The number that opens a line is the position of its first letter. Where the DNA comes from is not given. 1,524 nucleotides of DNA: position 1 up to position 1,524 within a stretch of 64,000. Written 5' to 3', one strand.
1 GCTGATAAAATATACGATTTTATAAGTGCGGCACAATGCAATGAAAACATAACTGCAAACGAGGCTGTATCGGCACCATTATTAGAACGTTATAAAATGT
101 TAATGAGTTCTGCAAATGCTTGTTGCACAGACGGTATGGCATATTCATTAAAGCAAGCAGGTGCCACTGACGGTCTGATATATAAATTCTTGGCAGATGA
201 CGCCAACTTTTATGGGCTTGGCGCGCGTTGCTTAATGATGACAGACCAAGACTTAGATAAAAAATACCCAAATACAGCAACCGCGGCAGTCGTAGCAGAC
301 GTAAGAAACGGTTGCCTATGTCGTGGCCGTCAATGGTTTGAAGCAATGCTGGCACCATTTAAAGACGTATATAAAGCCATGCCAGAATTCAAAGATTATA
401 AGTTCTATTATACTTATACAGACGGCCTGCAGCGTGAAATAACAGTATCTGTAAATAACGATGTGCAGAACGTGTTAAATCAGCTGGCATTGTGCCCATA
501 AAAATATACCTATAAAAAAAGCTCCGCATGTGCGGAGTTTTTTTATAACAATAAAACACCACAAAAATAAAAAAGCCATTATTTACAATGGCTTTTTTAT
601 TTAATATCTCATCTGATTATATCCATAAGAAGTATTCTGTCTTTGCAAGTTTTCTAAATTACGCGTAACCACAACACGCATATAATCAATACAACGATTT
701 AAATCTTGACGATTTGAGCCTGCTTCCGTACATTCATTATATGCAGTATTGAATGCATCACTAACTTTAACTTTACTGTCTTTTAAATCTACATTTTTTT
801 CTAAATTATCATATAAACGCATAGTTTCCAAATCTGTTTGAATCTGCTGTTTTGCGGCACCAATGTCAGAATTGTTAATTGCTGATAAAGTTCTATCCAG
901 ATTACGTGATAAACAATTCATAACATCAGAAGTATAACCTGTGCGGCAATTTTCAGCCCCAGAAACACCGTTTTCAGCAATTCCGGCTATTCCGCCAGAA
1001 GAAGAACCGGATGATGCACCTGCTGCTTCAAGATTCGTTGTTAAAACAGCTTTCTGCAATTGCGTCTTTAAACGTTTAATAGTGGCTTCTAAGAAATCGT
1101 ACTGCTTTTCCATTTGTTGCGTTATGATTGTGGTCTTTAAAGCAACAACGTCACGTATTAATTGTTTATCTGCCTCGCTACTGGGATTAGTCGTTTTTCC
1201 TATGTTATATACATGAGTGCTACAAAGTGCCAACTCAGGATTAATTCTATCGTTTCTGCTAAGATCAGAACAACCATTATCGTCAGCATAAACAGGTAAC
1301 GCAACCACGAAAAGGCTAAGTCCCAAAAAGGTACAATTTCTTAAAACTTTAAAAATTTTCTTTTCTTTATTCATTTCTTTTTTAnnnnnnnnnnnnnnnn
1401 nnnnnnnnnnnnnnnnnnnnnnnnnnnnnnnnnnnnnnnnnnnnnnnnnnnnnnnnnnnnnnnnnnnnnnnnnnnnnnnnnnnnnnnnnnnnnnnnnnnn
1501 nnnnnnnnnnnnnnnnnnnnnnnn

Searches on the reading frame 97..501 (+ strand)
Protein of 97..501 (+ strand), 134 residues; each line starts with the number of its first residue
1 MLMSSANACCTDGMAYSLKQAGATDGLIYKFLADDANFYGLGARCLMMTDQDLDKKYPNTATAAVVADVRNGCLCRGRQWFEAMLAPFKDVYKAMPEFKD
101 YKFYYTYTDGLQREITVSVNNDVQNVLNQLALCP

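Call 3: search_protein_families(library=pfam, proteins=[window:97-501:+], max_evalue=0.1)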
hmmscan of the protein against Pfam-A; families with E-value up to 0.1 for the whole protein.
window:97-501:+ (134 aa): 1 family
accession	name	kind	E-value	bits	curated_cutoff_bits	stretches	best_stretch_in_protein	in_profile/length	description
PF21083.2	ZapC_N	-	0.044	14.4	27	0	99-131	51-82/88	Cell-division protein ZapC, N-terminal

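Call 4: search_protein_families(library=ncbifam, proteins=[window:97-501:+], max_evalue=0.1)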
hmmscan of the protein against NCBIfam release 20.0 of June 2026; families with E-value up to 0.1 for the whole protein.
window:97-501:+ (134 aa): 0 families

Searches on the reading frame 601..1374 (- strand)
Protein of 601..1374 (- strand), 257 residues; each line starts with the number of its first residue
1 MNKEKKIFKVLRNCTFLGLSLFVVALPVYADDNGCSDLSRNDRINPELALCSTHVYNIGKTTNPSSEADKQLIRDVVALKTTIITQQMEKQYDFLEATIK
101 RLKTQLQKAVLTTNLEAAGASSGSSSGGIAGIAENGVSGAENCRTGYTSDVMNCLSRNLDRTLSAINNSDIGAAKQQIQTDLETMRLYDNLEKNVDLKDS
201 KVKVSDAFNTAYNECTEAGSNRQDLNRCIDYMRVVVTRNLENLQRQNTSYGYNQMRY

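Call 3: search_protein_families(library=pfam, proteins=[window:601-1374:-], max_evalue=0.1)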
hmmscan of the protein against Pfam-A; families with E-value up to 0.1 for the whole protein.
window:601-1374:- (257 aa): 4 families
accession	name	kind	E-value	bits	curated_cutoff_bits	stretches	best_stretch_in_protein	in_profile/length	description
PF19014.6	DUF5743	-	0.0025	17.8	25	1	168-235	191-257/288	Family of unknown function (DUF5743)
PF01895.24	PhoU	-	0.012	16.4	23.5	0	155-197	8-51/89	PhoU domain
PF18863.6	AbiJ_NTD4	-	0.018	15.9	34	0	42-109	48-108/152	AbiJ N-terminal domain 4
PF22085.1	NorB_cytochrome_c-like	-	0.065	14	29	0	159-228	68-136/181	Nitric oxide reductase subunit B, cytochrome c-like domain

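Call 4: search_protein_families(library=ncbifam, proteins=[window:601-1374:-], max_evalue=0.1)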
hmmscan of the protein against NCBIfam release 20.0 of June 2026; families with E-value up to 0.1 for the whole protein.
window:601-1374:- (257 aa): 0 families

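Call 73: search_solved_structures(query=A3, max_evalue=10)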
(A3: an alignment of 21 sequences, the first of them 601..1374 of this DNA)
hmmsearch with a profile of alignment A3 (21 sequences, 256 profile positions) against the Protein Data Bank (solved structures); distinct sequences matched with E-value up to 10: 2.
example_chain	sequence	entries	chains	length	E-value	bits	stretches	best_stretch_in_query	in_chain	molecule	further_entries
5cwl_A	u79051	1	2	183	2.1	10.5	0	162-197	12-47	Designed helical repeat protein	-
6w2r_A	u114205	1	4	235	3.9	9.7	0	158-197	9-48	Junction 19 DHR54-DHR79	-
